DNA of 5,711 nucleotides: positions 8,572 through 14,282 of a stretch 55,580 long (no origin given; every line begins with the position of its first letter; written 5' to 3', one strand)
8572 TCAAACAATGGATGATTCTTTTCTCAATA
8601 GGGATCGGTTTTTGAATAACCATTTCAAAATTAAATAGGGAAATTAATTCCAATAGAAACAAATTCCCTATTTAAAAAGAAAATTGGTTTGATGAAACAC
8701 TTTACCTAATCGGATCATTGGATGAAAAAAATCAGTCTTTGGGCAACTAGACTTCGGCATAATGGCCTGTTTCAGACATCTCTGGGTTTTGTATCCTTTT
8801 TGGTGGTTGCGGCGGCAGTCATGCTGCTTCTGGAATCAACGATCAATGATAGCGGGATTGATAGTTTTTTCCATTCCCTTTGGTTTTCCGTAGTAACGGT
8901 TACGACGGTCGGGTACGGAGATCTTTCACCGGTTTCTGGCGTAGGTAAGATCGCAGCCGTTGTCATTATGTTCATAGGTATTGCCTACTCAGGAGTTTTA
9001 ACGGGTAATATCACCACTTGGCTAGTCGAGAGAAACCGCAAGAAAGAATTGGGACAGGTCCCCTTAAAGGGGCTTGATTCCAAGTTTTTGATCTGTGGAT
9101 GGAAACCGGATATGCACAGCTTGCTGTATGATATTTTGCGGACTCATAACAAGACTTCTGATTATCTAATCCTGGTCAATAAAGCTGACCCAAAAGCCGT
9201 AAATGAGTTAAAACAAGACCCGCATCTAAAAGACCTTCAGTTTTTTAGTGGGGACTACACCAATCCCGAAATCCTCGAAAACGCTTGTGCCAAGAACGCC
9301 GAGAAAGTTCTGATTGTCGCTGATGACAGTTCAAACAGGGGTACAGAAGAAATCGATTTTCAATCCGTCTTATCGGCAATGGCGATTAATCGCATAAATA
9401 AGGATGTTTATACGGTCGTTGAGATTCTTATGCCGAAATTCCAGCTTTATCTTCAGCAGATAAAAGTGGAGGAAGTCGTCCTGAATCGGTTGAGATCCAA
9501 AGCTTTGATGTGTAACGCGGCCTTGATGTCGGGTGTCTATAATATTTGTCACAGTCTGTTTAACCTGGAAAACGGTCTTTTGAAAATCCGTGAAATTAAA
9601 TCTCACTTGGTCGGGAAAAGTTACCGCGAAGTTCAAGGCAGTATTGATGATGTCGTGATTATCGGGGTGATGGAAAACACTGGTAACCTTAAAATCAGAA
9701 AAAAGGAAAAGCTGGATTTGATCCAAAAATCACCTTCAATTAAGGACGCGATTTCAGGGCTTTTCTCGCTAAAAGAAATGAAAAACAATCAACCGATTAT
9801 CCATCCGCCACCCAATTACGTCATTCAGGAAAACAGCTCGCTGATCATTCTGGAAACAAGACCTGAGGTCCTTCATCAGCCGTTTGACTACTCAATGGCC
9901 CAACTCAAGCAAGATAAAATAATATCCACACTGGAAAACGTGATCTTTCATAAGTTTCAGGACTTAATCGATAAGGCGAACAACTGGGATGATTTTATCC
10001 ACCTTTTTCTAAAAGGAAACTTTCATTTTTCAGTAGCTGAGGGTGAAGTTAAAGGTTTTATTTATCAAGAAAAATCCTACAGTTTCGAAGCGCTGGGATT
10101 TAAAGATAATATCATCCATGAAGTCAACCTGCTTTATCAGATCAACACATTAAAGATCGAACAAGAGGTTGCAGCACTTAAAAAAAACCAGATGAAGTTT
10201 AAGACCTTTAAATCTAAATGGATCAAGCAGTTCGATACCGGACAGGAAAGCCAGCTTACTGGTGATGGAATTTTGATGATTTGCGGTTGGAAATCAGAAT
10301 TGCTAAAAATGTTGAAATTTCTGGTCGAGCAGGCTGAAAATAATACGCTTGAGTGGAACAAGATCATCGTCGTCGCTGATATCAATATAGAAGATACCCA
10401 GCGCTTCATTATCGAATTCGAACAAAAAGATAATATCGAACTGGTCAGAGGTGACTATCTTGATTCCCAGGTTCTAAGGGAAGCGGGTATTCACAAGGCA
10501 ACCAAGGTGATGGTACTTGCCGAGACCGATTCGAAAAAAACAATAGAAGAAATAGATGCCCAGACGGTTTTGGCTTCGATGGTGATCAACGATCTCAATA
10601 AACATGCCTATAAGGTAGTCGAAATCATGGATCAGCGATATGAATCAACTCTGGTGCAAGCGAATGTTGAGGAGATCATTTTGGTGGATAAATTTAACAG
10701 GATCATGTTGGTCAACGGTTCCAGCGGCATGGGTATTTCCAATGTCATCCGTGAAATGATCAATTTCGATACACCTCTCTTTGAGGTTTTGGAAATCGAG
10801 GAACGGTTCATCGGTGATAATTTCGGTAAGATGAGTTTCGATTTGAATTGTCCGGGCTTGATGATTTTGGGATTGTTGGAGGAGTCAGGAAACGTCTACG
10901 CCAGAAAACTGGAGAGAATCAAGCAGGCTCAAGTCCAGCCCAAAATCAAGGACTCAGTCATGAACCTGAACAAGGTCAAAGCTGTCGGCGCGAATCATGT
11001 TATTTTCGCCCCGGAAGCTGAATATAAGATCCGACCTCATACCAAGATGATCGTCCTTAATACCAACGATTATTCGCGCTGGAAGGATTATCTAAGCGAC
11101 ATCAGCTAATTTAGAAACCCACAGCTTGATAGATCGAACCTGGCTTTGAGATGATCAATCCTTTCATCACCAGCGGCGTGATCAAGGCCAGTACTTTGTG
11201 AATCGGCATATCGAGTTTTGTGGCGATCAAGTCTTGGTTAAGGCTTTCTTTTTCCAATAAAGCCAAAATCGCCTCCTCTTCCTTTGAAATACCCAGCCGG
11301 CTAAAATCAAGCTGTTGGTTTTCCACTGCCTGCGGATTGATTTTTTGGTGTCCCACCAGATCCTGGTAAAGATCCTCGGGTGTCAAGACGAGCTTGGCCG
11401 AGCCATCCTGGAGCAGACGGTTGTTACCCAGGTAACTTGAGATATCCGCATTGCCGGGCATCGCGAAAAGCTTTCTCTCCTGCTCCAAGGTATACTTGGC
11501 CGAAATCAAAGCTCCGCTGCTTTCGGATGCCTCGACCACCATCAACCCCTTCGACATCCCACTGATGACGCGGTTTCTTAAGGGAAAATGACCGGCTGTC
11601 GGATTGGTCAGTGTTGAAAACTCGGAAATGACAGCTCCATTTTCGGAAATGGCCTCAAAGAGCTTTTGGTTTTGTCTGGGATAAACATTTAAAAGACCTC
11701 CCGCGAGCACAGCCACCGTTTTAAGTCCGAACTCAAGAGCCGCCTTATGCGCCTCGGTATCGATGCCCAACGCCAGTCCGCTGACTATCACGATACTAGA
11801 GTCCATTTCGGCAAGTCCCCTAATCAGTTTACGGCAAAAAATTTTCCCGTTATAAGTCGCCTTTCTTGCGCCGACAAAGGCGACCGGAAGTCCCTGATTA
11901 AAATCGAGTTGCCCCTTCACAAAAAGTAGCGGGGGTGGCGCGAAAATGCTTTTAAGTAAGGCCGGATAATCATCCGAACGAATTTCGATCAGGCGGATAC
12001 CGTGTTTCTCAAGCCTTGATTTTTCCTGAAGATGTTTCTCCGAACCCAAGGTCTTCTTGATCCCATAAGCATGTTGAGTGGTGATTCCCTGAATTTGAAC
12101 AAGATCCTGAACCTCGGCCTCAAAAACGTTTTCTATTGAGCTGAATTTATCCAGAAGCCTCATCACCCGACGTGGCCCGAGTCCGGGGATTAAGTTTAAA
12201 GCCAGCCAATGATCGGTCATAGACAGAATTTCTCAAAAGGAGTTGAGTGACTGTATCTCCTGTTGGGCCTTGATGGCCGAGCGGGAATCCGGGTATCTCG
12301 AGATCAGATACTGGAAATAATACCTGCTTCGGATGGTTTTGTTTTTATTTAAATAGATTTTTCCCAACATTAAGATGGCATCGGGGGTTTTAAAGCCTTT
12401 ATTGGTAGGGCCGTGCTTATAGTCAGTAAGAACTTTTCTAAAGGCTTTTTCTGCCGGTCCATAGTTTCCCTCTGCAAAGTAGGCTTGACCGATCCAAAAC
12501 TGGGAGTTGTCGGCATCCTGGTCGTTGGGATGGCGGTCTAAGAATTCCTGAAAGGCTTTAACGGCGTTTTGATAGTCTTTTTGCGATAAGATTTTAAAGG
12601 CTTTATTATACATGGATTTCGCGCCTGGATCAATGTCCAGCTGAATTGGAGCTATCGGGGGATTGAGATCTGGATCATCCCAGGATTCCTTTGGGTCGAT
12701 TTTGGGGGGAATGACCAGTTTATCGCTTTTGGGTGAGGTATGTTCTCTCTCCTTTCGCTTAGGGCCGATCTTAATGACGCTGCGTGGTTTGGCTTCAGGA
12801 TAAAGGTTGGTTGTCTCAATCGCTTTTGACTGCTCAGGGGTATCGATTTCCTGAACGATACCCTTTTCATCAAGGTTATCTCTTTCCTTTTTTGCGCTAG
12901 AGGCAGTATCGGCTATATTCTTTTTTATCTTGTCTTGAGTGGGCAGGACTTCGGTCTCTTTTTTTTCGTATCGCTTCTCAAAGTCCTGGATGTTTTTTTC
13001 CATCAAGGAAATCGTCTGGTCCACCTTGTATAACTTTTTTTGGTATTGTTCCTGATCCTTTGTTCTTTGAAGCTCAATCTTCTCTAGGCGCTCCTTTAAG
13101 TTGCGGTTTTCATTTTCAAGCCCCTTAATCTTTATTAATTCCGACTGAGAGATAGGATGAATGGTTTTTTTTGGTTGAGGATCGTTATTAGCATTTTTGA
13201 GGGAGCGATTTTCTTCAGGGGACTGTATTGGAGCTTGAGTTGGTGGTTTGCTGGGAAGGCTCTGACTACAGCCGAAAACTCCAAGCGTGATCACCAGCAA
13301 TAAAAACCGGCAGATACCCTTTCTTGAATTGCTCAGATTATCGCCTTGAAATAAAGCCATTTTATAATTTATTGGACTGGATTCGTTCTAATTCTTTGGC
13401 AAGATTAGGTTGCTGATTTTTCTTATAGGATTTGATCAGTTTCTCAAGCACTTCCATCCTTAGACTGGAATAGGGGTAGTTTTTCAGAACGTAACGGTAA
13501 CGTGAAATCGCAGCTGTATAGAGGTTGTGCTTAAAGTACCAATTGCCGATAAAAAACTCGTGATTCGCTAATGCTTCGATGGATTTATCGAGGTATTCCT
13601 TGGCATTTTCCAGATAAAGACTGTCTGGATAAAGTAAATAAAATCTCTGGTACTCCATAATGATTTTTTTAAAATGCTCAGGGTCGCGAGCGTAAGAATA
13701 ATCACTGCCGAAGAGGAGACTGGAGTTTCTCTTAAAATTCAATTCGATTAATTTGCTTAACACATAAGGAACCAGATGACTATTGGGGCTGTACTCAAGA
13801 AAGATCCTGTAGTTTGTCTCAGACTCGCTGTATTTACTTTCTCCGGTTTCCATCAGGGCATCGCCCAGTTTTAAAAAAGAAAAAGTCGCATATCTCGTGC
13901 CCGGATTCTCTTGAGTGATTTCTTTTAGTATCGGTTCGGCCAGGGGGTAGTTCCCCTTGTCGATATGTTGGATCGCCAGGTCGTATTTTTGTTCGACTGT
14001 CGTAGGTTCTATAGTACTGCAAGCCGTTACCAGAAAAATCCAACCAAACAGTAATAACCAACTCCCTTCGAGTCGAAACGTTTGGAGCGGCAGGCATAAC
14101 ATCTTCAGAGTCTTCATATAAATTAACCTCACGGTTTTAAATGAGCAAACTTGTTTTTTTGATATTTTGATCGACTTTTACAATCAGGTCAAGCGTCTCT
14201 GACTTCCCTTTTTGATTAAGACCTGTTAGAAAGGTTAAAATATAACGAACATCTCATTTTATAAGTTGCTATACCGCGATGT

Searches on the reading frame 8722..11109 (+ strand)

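Call 29: search_protein_families(library=pfam, proteins=[window:8722-11109:+], max_evalue=0.00001)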
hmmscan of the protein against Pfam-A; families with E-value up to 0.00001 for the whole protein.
window:8722-11109:+ (795 aa): 5 families
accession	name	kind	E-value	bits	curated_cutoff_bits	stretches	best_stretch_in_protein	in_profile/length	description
PF22614.2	Slo-like_RCK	-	3.3e-20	72.4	24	2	519-629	7-115/119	Calcium-activated potassium channel slowpoke-like RCK domain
PF07885.22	Ion_trans_2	-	5.3e-16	58.7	22.5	1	24-102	3-78/79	Ion channel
PF02254.24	TrkA_N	-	7.5e-14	52.5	23.8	2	150-253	24-114/116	TrkA-N domain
PF06241.17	Castor_Poll_mid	-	1.7e-06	28.4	26.7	0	262-329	7-74/104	Castor and Pollux, part of voltage-gated ion channel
PF00520.37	Ion_trans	-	3.4e-06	26.9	25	1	25-107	139-239/241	Ion transport protein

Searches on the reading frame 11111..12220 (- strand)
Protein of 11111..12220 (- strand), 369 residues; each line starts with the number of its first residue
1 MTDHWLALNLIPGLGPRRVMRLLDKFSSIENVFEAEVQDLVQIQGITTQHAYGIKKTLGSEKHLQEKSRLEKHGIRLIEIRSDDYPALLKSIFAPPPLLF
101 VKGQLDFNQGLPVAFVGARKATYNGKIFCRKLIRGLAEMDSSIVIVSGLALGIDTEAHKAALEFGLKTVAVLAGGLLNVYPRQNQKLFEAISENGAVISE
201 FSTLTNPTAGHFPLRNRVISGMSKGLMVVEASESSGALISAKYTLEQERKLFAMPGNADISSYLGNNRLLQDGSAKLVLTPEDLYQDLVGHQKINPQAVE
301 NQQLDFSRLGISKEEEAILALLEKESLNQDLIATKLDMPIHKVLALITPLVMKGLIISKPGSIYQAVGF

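Call 78: search_protein_families(library=pfam, proteins=[window:11111-12220:-], max_evalue=0.001)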
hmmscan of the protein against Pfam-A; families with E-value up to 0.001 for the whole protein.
window:11111-12220:- (369 aa): 4 families
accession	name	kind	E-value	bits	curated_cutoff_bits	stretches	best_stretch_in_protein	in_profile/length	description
PF02481.21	DNA_processg_A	-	9.7e-68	227.9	29.6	1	70-278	2-210/212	DNA recombination-mediator protein A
PF14520.12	HHH_5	-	2.5e-08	34.7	27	1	10-52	6-49/57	Helix-hairpin-helix domain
PF17782.7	DprA_WH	-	1.1e-05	25.8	22.9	1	312-361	11-60/61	DprA winged helix domain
PF12826.13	HHH_2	-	3.3e-05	24.4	27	1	11-63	8-60/64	Helix-hairpin-helix motif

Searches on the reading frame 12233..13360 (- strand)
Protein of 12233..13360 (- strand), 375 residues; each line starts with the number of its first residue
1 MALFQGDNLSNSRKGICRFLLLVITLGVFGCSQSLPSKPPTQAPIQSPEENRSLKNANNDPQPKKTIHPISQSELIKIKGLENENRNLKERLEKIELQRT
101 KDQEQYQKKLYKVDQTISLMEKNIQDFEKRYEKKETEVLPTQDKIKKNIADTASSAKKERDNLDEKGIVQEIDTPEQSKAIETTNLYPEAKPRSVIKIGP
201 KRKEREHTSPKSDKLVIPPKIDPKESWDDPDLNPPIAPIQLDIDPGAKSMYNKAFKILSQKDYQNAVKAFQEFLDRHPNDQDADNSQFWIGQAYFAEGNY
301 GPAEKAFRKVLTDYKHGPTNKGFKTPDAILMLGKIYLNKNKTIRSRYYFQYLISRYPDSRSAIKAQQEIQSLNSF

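Call 78: search_protein_families(library=pfam, proteins=[window:12233-13360:-], max_evalue=0.001)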
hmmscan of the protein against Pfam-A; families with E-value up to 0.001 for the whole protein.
window:12233-13360:- (375 aa): 10 families
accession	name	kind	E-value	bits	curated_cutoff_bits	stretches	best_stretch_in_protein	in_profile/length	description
PF13174.12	TPR_6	-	8.4e-15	54.8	26.3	1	327-359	1-33/33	Tetratricopeptide repeat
PF07719.23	TPR_2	-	6.2e-11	42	27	0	287-311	4-28/34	Tetratricopeptide repeat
PF13525.12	YfiO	-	8.7e-08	32.6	25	1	247-373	5-137/203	Outer membrane lipoprotein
PF00515.34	TPR_1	-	4.3e-07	29.9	27.8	0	289-311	6-28/34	Tetratricopeptide repeat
PF13432.12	TPR_16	-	9.2e-07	29.6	32.7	1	260-314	10-61/65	Tetratricopeptide repeat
PF13181.12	TPR_8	-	2.1e-06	27.8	25.7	0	287-311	4-28/34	Tetratricopeptide repeat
PF13428.12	TPR_14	-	3.2e-05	24.6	23.5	0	259-283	13-37/44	Tetratricopeptide repeat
PF14559.12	TPR_19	-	6.8e-05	23.6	25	1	258-311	2-52/68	Tetratricopeptide repeat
PF13424.12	TPR_12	-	0.00031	21.3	30.1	1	251-314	7-75/77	Tetratricopeptide repeat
PF12895.13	ANAPC3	-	0.00054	20.6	27.2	0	260-310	2-49/82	Anaphase-promoting complex, cyclosome, subunit 3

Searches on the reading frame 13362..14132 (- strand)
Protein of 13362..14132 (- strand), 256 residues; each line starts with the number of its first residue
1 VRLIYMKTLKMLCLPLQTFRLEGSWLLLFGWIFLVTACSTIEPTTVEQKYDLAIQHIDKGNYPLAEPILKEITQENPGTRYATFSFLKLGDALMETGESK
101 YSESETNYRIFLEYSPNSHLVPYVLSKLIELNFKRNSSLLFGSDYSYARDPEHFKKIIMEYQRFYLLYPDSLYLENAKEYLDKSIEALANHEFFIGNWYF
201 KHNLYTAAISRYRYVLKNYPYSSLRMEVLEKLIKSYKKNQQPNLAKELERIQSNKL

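Call 78: search_protein_families(library=pfam, proteins=[window:13362-14132:-], max_evalue=0.001)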
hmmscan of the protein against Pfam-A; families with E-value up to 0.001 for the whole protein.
window:13362-14132:- (256 aa): 3 families
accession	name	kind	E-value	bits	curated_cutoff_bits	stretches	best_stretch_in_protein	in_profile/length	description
PF13525.12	YfiO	-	2.4e-22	80.2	25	1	46-247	5-199/203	Outer membrane lipoprotein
PF13512.12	TPR_18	-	1.2e-06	29.2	21.9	1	46-179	10-143/145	Tetratricopeptide repeat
PF13174.12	TPR_6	-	0.00014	22.8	26.3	0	195-220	6-31/33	Tetratricopeptide repeat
